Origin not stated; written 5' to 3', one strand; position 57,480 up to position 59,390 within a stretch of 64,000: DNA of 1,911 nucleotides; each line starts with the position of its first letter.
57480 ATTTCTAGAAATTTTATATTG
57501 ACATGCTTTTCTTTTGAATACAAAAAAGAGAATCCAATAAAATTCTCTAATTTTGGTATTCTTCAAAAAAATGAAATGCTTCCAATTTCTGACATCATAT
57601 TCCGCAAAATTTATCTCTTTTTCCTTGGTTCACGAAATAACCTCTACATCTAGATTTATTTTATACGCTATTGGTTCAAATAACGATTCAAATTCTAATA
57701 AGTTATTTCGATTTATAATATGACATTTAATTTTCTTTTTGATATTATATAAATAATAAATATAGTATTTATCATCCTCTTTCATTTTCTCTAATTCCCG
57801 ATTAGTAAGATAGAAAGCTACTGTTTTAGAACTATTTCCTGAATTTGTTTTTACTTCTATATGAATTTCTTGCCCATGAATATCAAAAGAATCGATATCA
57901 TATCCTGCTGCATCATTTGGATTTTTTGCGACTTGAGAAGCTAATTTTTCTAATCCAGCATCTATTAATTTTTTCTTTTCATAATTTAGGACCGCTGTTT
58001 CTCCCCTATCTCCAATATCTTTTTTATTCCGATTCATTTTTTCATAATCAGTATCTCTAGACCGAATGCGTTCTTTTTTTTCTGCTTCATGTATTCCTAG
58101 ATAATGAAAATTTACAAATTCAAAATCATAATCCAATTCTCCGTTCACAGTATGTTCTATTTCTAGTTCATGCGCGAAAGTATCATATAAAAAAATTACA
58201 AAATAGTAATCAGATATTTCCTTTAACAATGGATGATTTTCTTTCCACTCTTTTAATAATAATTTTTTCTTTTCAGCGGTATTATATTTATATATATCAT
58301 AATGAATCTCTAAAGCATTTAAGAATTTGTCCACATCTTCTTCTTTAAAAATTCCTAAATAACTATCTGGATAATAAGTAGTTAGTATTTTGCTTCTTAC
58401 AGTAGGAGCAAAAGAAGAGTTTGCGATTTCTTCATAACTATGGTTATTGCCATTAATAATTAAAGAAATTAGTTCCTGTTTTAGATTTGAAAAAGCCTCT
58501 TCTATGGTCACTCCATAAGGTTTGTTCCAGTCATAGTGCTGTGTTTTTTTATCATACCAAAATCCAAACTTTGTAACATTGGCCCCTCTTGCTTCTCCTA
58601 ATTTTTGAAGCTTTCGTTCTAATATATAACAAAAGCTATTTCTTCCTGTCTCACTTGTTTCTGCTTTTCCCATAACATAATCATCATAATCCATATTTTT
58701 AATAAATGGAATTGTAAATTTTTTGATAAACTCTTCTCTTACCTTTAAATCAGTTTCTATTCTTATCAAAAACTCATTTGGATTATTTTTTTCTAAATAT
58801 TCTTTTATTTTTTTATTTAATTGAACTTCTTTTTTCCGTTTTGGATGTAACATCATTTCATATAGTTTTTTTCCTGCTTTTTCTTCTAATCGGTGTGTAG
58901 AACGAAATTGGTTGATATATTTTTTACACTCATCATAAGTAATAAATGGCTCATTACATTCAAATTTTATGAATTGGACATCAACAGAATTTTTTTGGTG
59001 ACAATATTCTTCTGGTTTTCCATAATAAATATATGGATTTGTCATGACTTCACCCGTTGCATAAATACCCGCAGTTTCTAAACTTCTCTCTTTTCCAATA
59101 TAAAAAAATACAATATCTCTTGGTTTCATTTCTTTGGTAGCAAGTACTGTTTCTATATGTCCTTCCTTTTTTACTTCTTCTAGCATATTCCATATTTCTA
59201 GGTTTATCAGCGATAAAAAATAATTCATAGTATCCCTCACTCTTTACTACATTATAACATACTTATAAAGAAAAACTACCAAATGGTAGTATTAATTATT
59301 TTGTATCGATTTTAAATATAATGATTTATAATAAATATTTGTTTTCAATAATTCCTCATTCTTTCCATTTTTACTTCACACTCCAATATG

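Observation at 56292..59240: Candidate defence islet: YhcG-like nuclease plus EVE-PD-(D/E)xK (DUF3883) fusion, a putative modification-dependent restriction enzyme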

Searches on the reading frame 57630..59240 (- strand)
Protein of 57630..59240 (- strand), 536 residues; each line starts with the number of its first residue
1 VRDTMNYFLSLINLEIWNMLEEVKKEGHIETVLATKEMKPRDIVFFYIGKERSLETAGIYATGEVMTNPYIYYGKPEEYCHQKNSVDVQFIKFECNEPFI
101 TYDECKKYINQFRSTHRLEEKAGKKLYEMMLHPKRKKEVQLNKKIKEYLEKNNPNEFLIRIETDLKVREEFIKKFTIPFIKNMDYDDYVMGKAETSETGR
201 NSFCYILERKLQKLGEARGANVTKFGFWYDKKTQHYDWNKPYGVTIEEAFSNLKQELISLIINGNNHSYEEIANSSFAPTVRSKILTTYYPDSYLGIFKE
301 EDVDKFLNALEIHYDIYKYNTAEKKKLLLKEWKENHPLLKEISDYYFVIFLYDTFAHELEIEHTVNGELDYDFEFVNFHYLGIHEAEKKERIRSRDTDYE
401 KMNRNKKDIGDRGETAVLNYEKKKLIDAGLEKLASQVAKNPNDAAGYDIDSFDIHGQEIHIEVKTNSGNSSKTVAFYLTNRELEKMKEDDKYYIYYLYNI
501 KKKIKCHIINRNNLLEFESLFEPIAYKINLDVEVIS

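Call 3: search_protein_families(library=pfam, proteins=[window:57630-59240:-], max_evalue=1)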
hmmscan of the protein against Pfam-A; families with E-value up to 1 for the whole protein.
window:57630-59240:- (536 aa): 3 families
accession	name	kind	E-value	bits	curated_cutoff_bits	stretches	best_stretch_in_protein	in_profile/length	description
PF13020.12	NOV_C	-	5.2e-15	55.7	22.1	1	413-509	1-91/91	Protein NO VEIN, C-terminal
PF01878.24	EVE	-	0.00079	19.9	23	1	35-91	37-100/145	EVE domain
PF18845.6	baeRF_family3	-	0.0047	17.7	31.5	1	262-349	15-105/168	Bacterial archaeo-eukaryotic release factor family 3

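Call 4: search_protein_families(library=padloc, proteins=[window:57630-59240:-], max_evalue=1)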
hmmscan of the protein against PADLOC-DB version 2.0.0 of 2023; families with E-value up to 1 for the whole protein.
window:57630-59240:- (536 aa): 5 families
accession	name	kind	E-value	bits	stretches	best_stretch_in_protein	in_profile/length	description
PDLC04021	PD-T4-1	-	1.8e-62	209.5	1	140-533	9-380/383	-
PDLC05008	PDC-S36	-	1.9e-24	84.9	1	387-509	136-260/280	-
PDLC04022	PD-T4-1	-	1.1e-14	52.3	1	389-533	63-213/216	-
PDLC03965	TmtA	-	9.7e-12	41.7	1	399-504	1231-1327/1370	-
PDLC03969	TmtA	-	2.5e-05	20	1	392-501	1373-1474/1563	-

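Call 5: search_protein_families(library=ncbifam, proteins=[window:57630-59240:-], max_evalue=1)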
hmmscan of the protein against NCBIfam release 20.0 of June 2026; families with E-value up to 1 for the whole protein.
window:57630-59240:- (536 aa): 1 family
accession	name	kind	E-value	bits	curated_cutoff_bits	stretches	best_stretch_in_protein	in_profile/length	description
NF009152.0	PRK12497.2-4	equivalog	0.22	11.6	111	1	116-161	52-98/114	YraN family protein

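Call 6: find_homologous_proteins(query=window:57630-59240:-, max_evalue=0.001)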
Query window:57630-59240:- (536 aa): 50 proteins with E <= 0.001 among 8000 candidates.
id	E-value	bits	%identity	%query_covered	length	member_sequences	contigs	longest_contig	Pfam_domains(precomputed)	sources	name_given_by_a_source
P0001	0.0e+0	1153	96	99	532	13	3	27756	PF01878.25,PF13020.13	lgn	-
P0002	6.5e-239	812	70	99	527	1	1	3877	PF01878.25,PF13020.13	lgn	-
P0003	2.1e-179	616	54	82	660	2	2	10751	PF13020.13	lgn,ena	-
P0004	6.5e-166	571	54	73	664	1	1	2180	PF13020.13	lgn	-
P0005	6.0e-161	555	52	72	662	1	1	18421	PF13020.13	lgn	-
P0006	6.2e-159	548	52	73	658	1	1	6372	PF13020.13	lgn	-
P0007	2.4e-156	540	52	74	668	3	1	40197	PF13020.13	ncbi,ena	-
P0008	2.9e-155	536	51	72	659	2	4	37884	PF13020.13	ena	-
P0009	2.5e-151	523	51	71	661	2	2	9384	PF13020.13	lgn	-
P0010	3.4e-151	523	50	74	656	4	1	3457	PF13020.13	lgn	-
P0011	1.4e-148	514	51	72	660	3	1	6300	PF13020.13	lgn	-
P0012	7.5e-143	495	54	82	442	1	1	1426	PF13020.13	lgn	-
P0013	9.2e-134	465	54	75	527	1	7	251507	PF13020.13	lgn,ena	-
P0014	1.1e-130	455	56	72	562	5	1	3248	PF13020.13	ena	-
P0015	2.3e-128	447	54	76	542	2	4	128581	PF13020.13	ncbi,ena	-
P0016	8.4e-128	446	53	82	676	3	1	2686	PF13020.13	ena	-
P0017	1.0e-127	445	53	82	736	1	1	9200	PF13020.13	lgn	-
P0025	2.3e-122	428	52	73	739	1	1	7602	PF13020.13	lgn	-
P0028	3.5e-121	424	51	74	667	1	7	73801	PF13020.13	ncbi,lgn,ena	-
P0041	9.0e-40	155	32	67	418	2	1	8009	PF13020.13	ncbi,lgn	-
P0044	4.1e-27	113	28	62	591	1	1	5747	PF13020.13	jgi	-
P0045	4.9e-11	60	41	27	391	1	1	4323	PF13020.13,PF12102.14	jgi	-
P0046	4.8e-8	50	31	27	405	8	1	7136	PF13020.13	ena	-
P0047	5.8e-7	47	35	27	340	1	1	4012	PF13020.13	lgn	-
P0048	4.5e-5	41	32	26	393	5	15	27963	PF13020.13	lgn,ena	-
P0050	8.7e-4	36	34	21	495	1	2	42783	PF13020.13,PF11564.16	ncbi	-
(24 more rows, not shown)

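Call 32: find_encoding_contigs(protein=P0001, flank=10000, max_places=6)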
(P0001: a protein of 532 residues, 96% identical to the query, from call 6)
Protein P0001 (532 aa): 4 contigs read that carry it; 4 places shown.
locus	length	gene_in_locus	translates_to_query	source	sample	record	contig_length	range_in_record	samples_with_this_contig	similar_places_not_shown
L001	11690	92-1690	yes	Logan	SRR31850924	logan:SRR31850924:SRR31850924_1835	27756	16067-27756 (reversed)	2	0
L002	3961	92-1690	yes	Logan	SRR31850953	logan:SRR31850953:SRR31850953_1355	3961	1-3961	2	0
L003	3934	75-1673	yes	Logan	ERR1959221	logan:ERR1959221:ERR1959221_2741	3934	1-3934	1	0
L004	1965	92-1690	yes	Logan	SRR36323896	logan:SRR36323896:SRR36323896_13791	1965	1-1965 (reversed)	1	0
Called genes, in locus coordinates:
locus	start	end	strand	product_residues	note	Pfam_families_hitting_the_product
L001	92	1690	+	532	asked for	PF01878:EVE (weak), PF13020:NOV_C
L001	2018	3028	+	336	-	PF17761:DUF1016_N, PF06250:YhcG_C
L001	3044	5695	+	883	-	PF00005:ABC_tran, PF02463:SMC_N (weak), PF02687:FtsX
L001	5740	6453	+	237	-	PF00072:Response_reg, PF00486:Trans_reg_C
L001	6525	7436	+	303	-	PF13175:AAA_15 (faint), PF00005:ABC_tran, PF13304:AAA_21 (weak)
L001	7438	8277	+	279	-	-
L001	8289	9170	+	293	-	PF00512:HisKA, PF02518:HATPase_c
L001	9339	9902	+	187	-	PF00440:TetR_N (weak)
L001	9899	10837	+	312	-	PF02463:SMC_N (faint), PF00005:ABC_tran, PF13304:AAA_21 (weak)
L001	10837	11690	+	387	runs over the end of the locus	PF12679:ABC2_membrane_2, PF12698:ABC2_membrane_3, PF01061:ABC2_membrane (weak)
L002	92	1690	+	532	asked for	PF01878:EVE (weak), PF13020:NOV_C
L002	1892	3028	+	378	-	PF17761:DUF1016_N, PF06250:YhcG_C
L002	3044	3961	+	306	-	?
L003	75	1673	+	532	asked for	PF01878:EVE (weak), PF13020:NOV_C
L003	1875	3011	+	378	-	PF17761:DUF1016_N, PF06250:YhcG_C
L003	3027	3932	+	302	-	?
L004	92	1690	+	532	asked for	PF01878:EVE (weak), PF13020:NOV_C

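Call 33: find_encoding_contigs(protein=P0002, flank=10000, max_places=4)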
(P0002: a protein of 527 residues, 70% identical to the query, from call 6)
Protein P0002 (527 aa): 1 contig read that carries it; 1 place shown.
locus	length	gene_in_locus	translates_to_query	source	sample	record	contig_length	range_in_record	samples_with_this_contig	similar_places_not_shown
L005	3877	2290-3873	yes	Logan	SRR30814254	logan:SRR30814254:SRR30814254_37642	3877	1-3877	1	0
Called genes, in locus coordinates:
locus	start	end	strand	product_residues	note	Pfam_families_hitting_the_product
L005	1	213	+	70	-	?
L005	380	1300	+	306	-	PF07224:Chlorophyllase, PF03403:PAF-AH_p_II (faint), PF12740:PETase, PF12146:Hydrolase_4 (weak)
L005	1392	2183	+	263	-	-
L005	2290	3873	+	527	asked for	PF01878:EVE, PF13020:NOV_C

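Call 52: search_dna_similar(query=window:57633-59228:-, collection=phages, mode=protein, max_rows=15)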
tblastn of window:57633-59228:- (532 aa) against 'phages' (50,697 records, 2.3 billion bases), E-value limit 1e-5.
No match.

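Call 53: search_dna_similar(query=window:57633-59228:-, collection=plasmids, mode=protein, max_rows=15)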
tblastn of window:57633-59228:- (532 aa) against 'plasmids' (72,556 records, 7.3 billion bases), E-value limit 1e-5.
Records with a match: 41; places in all: 41; records where one place covers at least 80% of the query: 0.
Best place of each record, by identity: <60% 41.
By first word of the organism name: Lactococcus 32; Salmonella 4; Escherichia 1; Acaryochloris 1; Bacillus 1; Loigolactobacillus 1; Priestia 1.
By predicted mobility (MOB-suite, as given by PLSDB): mobilizable 30; non-mobilizable 8; conjugative 3.
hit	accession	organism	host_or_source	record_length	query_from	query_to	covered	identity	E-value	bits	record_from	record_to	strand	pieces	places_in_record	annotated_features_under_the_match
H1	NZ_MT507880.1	Salmonella enterica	-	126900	161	479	60%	27.7%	2e-20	103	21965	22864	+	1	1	DUF3883 domain-containing protein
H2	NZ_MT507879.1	Salmonella enterica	-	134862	161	479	60%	27.7%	2e-20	103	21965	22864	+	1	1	DUF3883 domain-containing protein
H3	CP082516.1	Salmonella enterica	animal-chicken-young chicken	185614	161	479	60%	27.7%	2e-20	103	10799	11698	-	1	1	DUF3883 domain-containing protein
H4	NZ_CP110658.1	Salmonella enterica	stool,Homo sapiens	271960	161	479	60%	27.7%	2e-20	103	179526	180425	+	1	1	DUF3883 domain-containing protein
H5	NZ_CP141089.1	Escherichia coli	Homo sapiens,Infected Human Urine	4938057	161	479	60%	27.4%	1e-19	100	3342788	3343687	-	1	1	none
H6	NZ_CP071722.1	Acaryochloris sp. 'Moss Beach'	culture,intertidal zone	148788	137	352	41%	24.2%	1e-10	72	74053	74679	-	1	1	AAA family ATPase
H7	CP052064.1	Bacillus thuringiensis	soil sample,soil sample from Harissa ...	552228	355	479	23%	35.2%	1e-6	59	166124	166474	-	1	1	DUF3883 domain-containing protein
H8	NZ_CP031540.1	Lactococcus cremoris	prokaryote,dairy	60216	384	485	19%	38.3%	1e-6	59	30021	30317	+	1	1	DUF3883 domain-containing protein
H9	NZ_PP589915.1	Lactococcus sp.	Bacterial culture,Dairy environment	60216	384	485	19%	38.3%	1e-6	59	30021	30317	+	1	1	DUF3883 domain-containing protein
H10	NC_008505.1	Lactococcus cremoris subsp. cremoris SK11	-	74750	384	485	19%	37.3%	5e-7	61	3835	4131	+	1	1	DUF3883 domain-containing protein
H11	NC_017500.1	Lactococcus lactis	-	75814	384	485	19%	37.3%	5e-7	61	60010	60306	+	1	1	DUF3883 domain-containing protein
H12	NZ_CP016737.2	Lactococcus cremoris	Single cell,Dairy fermentation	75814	384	485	19%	37.3%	5e-7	61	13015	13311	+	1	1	DUF3883 domain-containing protein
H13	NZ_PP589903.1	Lactococcus sp.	Bacterial culture,Dairy environment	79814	384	485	19%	37.3%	5e-7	61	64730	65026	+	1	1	DUF3883 domain-containing protein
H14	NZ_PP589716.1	Lactococcus sp.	Bacterial culture,Dairy environment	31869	384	485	19%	37.3%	6e-7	60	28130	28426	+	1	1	DUF3883 domain-containing protein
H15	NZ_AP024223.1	Lactococcus cremoris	-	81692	384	485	19%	37.3%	7e-7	60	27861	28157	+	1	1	DUF3883 domain-containing protein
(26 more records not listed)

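Call 54: get_annotated_region(hit=H1, flank=6000)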
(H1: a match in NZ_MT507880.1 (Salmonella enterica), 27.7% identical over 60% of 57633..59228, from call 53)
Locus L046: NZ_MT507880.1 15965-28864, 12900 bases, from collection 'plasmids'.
description: Salmonella enterica subsp. enterica serovar Typhimurium plasmid pST1030-1B, complete sequence
organism: Salmonella enterica (NCBI taxid 90371)
taxonomy: Bacteria; Pseudomonadota; Gammaproteobacteria; Enterobacterales; Enterobacteriaceae; Salmonella; Salmonella enterica
host: -; source: -; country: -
typing (MOB-suite, as given by PLSDB): conjugative; replicon IncI-gamma/K1; relaxase MOBP; mating-pair formation MPF_I
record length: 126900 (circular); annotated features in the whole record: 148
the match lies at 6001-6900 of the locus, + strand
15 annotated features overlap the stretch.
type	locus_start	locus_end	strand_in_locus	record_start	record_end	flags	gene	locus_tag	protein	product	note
CDS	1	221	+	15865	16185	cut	-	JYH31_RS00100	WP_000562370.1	antibiotic biosynthesis monooxygenase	-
CDS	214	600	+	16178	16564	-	-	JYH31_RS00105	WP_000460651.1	hypothetical protein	-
CDS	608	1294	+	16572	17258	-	-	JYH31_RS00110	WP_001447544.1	winged helix-turn-helix domain-containing protein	-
CDS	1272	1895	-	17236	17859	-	tetR(B)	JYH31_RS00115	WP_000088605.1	tetracycline resistance transcriptional repressor TetR(B)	-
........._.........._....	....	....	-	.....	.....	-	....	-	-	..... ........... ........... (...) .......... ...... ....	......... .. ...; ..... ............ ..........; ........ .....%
predicted_resistance_gene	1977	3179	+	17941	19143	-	tet(B)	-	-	tetracycline efflux MFS transporter Tet(B)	predicted by amrfinderplus; class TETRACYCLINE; identity 100.0%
CDS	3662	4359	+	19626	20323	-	-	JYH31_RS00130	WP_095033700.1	IS1-like element IS1B family transposase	GO:0006313 - DNA transposition [Evidence IEA]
CDS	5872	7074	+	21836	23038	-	-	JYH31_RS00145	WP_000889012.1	DUF3883 domain-containing protein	-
CDS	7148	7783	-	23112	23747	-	hxlA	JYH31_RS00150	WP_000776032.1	3-hexulose-6-phosphate synthase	GO:0019647 - formaldehyde assimilation via ribulose monophosphate cycle [Evidence IEA]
CDS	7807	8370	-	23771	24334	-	hxlB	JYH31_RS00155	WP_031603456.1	6-phospho-3-hexuloisomerase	GO:1901135 - carbohydrate derivative metabolic process [Evidence IEA]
CDS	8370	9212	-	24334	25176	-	-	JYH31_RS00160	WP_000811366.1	glucose-6-phosphate isomerase family protein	GO:0006094 - gluconeogenesis [Evidence IEA]; GO:0006096 - glycolytic process [Evidence IEA]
CDS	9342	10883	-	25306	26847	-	ptsG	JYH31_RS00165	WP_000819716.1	glucose-specific PTS transporter subunit IIBC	-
CDS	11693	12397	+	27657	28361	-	-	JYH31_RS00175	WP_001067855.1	IS6-like element IS26 family transposase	GO:0006313 - DNA transposition [Evidence IEA]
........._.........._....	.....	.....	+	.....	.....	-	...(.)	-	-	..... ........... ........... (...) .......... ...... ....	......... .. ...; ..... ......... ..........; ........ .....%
CDS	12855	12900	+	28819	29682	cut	-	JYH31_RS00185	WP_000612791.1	SDR family oxidoreductase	-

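Call 56: search_protein_families(library=padloc, proteins=[L046:5872-7071:+, P0041, P0013, P0016, P0017, P0025, P0028], max_evalue=0.00001)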
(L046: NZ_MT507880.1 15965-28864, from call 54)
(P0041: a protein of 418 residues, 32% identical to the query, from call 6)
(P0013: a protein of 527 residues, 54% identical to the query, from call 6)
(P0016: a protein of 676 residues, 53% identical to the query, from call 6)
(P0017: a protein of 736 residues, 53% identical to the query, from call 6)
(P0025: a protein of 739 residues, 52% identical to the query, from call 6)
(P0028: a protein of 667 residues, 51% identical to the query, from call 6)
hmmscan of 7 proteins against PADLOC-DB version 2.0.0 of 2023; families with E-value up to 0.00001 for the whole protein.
L046:5872-7071:+ (400 aa): 5 families
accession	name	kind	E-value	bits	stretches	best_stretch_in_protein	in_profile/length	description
PDLC04021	PD-T4-1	-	4.6e-205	678.8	1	18-399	4-382/383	-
PDLC04022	PD-T4-1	-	1.7e-143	473.3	1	185-400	1-216/216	-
PDLC05008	PDC-S36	-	9.2e-14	49.8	1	249-358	140-246/280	-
PDLC03964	TmtA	-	4.7e-13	46.1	1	245-397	1385-1537/1538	-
PDLC03965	TmtA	-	4.7e-06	22.8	1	246-363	1213-1322/1370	-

P0041 (418 aa): 8 families
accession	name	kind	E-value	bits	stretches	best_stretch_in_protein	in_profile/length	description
PDLC04021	PD-T4-1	-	2.8e-81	271.4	1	7-415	11-381/383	-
PDLC05008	PDC-S36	-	2.2e-27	94.5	1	277-410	146-278/280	-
PDLC03964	TmtA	-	1.9e-18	64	1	216-412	1341-1535/1538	-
PDLC03966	TmtA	-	1.8e-17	60.5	1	280-398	1519-1634/1655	-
PDLC03972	TmtA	-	3.6e-15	53.1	1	165-395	1085-1287/1302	-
PDLC04022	PD-T4-1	-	8.5e-15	52.7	1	286-385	80-185/216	-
PDLC03965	TmtA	-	3.5e-14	49.8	1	226-394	1181-1338/1370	-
PDLC03969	TmtA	-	1.1e-11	41.1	1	322-394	1414-1488/1563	-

P0013 (527 aa): 4 families
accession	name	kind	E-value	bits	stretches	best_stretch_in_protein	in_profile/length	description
PDLC04021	PD-T4-1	-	6e-70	234.1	1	133-524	10-379/383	-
PDLC05008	PDC-S36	-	2.3e-24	84.6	1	377-500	134-260/280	-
PDLC04022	PD-T4-1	-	1.8e-14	51.6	1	308-524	8-212/216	-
PDLC03965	TmtA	-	1.6e-10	37.6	1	384-492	1224-1324/1370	-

P0016 (676 aa): 4 families
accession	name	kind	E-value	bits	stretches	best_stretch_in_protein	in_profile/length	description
PDLC04021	PD-T4-1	-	1.3e-67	226.4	1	272-667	8-381/383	-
PDLC05008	PDC-S36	-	1.8e-24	85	1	517-641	133-260/280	-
PDLC04022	PD-T4-1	-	9.7e-16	55.8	1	454-667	13-214/216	-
PDLC03965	TmtA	-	1.4e-10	37.9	1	521-632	1221-1323/1370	-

P0017 (736 aa): 4 families
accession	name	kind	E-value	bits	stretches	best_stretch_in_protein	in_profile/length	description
PDLC04021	PD-T4-1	-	5.6e-70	234.2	1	356-735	20-381/383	-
PDLC05008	PDC-S36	-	5.1e-26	90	1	585-712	134-263/280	-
PDLC04022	PD-T4-1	-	7.2e-16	56.2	1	520-735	12-214/216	-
PDLC03965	TmtA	-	6.6e-10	35.6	1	594-701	1226-1324/1370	-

P0025 (739 aa): 5 families
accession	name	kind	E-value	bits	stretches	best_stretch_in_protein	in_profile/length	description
PDLC04021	PD-T4-1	-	3e-66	221.9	1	358-737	20-381/383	-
PDLC05008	PDC-S36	-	9.9e-23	79.2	1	590-711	137-260/280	-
PDLC04022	PD-T4-1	-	3.2e-12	44.3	1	517-736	7-213/216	-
PDLC03965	TmtA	-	3.8e-11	39.7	1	600-703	1230-1324/1370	-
PDLC03964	TmtA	-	2.5e-06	23.8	1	218-713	1160-1515/1538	-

P0028 (667 aa): 4 families
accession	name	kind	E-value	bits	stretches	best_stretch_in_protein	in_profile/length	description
PDLC04021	PD-T4-1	-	9e-68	226.9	1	271-665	10-382/383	-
PDLC05008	PDC-S36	-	1.2e-21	75.7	1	517-635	138-257/280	-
PDLC03965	TmtA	-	1.5e-11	41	1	518-636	1222-1331/1370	-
PDLC03964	TmtA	-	3.6e-11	39.8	1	200-662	1206-1536/1538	-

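Call 63: get_annotated_region(hit=H6, flank=5000)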
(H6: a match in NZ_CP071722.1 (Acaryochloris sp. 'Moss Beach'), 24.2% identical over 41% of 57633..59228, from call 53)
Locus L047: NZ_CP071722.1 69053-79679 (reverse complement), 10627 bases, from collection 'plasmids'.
description: Acaryochloris sp. 'Moss Beach' plasmid pMB05, complete sequence
organism: Acaryochloris sp. 'Moss Beach' (NCBI taxid 2740837)
taxonomy: Bacteria; Cyanobacteriota; Cyanophyceae; Acaryochloridales; Acaryochloridaceae; Acaryochloris; Acaryochloris sp. 'Moss Beach'
host: -; source: culture,intertidal zone; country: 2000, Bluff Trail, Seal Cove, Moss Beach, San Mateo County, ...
typing (MOB-suite, as given by PLSDB): non-mobilizable
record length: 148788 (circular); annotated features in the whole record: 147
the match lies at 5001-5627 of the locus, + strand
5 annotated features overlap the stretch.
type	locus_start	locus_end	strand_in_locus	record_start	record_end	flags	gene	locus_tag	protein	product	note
CDS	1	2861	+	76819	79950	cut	-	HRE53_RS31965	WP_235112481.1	HsdR family type I site-specific deoxyribonuclease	GO:0009307 - DNA restriction-modification system [Evidence IEA]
CDS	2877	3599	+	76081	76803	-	-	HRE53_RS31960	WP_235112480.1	SprT family zinc-dependent metalloprotease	GO:0006508 - proteolysis [Evidence IEA]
CDS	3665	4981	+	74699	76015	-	-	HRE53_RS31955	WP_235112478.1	McrC family protein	-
CDS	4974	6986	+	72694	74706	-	-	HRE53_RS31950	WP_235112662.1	AAA family ATPase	-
CDS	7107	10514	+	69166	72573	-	-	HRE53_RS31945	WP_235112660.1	TM0106 family RecB-like putative nuclease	-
